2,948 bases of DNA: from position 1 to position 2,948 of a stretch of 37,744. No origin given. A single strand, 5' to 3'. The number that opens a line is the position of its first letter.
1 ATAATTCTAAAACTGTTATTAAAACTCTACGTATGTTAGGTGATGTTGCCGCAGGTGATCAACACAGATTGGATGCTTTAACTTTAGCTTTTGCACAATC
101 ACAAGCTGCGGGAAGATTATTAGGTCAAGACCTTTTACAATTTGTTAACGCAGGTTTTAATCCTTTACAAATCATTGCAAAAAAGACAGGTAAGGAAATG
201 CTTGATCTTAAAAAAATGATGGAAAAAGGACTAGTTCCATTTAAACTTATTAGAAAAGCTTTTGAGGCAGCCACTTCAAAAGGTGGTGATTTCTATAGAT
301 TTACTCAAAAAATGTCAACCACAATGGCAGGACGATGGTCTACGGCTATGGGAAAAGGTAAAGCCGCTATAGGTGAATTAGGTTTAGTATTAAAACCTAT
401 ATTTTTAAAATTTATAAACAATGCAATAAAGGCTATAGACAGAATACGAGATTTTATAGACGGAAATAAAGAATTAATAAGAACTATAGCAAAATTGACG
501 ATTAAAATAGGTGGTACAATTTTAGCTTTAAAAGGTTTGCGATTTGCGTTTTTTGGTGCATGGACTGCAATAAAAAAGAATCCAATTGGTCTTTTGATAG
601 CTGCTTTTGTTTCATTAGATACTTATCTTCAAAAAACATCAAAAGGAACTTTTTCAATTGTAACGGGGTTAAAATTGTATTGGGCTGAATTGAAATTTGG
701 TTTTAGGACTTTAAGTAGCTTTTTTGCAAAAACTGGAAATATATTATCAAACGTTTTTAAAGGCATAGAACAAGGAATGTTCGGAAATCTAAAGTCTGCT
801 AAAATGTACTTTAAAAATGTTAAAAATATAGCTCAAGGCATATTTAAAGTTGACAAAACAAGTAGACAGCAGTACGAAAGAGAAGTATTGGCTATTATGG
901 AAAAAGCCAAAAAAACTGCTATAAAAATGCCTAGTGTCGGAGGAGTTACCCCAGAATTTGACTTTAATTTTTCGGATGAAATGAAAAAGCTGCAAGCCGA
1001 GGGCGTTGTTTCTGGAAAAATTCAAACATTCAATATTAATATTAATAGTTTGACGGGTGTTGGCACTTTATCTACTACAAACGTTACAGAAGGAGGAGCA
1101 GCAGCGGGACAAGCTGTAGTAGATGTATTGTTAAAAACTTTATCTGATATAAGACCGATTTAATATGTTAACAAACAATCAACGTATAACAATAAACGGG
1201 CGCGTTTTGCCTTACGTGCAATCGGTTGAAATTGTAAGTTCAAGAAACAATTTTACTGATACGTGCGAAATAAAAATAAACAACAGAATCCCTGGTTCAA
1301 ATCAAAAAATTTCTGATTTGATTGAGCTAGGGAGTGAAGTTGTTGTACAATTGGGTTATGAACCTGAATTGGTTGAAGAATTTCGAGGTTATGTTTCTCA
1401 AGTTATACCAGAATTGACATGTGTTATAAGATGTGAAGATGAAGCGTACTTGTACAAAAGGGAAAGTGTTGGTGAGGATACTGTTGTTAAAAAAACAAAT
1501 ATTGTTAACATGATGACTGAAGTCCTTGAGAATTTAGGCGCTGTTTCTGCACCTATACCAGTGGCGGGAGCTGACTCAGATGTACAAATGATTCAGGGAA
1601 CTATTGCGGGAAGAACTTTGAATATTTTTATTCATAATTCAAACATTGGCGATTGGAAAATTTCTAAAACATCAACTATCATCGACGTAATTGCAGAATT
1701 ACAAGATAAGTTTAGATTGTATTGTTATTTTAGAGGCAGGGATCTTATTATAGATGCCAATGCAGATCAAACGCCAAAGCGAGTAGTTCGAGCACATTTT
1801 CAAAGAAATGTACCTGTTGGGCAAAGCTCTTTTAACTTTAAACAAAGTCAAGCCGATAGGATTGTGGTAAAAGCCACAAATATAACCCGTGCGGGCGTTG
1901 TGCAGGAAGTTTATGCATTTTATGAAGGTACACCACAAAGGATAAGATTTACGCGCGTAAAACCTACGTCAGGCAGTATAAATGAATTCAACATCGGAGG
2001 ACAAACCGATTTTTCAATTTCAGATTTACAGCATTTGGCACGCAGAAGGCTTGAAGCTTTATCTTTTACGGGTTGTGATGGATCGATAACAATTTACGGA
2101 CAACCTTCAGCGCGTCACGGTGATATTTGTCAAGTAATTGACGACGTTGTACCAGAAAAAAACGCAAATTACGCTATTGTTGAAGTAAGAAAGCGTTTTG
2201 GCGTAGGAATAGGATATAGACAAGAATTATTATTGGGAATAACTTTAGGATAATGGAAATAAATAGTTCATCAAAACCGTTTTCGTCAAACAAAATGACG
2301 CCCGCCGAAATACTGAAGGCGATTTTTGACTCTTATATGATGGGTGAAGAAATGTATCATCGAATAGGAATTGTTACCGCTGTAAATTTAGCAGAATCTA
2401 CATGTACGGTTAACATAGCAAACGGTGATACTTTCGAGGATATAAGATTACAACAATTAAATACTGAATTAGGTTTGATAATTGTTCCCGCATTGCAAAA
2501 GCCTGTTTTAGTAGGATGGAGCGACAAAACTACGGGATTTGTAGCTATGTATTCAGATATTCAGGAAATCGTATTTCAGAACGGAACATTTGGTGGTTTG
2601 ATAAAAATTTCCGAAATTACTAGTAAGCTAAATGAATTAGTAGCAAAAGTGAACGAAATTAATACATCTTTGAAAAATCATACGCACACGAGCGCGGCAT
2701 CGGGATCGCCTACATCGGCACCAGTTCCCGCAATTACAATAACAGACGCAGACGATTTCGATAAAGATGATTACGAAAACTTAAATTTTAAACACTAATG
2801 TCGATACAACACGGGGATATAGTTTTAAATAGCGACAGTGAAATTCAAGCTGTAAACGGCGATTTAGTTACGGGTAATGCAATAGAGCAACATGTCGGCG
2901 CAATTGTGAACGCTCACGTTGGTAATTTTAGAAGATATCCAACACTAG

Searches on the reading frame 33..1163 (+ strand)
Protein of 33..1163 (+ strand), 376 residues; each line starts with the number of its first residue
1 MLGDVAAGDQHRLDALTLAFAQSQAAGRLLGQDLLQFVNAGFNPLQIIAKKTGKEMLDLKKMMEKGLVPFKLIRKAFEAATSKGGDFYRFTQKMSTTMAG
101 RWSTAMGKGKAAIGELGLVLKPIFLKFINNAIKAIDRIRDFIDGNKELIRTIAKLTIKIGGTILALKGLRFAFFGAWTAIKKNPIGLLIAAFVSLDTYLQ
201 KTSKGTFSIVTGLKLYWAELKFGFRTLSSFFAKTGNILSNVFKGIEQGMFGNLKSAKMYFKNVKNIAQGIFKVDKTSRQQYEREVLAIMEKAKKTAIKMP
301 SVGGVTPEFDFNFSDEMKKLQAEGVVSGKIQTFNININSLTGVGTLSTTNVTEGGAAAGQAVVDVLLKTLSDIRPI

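Call 18: search_protein_families(library=phrogs, proteins=[window:33-1163:+], max_evalue=0.001)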
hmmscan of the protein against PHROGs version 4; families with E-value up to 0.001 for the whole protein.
window:33-1163:+ (376 aa): 9 families
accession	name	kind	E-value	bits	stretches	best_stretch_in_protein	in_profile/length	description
phrog_9959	-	tail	1.5e-26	93.4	1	1-103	139-241/1708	tail length tape measure protein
phrog_28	-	tail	8.7e-12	45.4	1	92-339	545-742/1228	tail length tape measure protein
phrog_1686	-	tail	1.7e-10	40.4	1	12-104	210-305/1224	tail length tape measure protein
phrog_12798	-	tail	1.4e-07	31.1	1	14-78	146-210/1031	tail length tape measure protein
phrog_991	-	tail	4.2e-07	28.9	1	13-303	437-836/1966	tail length tape measure protein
phrog_28775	-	tail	4.8e-07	29.1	1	25-105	228-314/1303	tail length tape measure protein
phrog_29251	-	tail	9.5e-05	22.3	1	6-71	120-185/560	tail length tape measure protein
phrog_17727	-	tail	0.00011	22.3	1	80-193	112-225/443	tail length tape measure protein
phrog_1272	-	tail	0.00088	18.1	1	86-276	520-756/1606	tail length tape measure protein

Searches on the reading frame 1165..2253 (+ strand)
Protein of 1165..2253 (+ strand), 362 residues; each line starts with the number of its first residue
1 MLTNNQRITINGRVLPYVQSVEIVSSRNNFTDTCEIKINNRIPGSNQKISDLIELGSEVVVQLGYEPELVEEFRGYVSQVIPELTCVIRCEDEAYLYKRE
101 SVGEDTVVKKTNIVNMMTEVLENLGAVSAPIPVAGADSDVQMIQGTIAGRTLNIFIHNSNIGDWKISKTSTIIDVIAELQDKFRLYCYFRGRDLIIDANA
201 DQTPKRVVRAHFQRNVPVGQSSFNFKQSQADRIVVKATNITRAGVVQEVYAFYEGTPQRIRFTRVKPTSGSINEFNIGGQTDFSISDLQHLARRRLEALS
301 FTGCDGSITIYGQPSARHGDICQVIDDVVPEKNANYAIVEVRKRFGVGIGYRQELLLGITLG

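Call 18: search_protein_families(library=phrogs, proteins=[window:1165-2253:+], max_evalue=0.001)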
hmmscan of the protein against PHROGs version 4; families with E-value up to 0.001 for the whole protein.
window:1165-2253:+ (362 aa): 1 family
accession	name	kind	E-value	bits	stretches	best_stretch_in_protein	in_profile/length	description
phrog_4930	-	tail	3.8e-37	129.2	2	3-137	3-129/319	baseplate hub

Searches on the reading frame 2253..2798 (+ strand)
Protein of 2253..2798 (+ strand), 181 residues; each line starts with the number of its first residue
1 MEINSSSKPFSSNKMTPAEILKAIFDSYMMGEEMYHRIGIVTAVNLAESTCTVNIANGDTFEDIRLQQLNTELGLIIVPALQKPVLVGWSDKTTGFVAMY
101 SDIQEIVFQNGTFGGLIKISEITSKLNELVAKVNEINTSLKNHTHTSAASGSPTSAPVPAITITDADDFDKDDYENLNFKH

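Call 18: search_protein_families(library=phrogs, proteins=[window:2253-2798:+], max_evalue=0.001)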
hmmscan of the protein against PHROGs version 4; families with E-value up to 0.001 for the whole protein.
window:2253-2798:+ (181 aa): 1 family
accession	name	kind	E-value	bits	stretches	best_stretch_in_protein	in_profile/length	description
phrog_27270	-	unknown function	3.5e-06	27.9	1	87-153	88-152/183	-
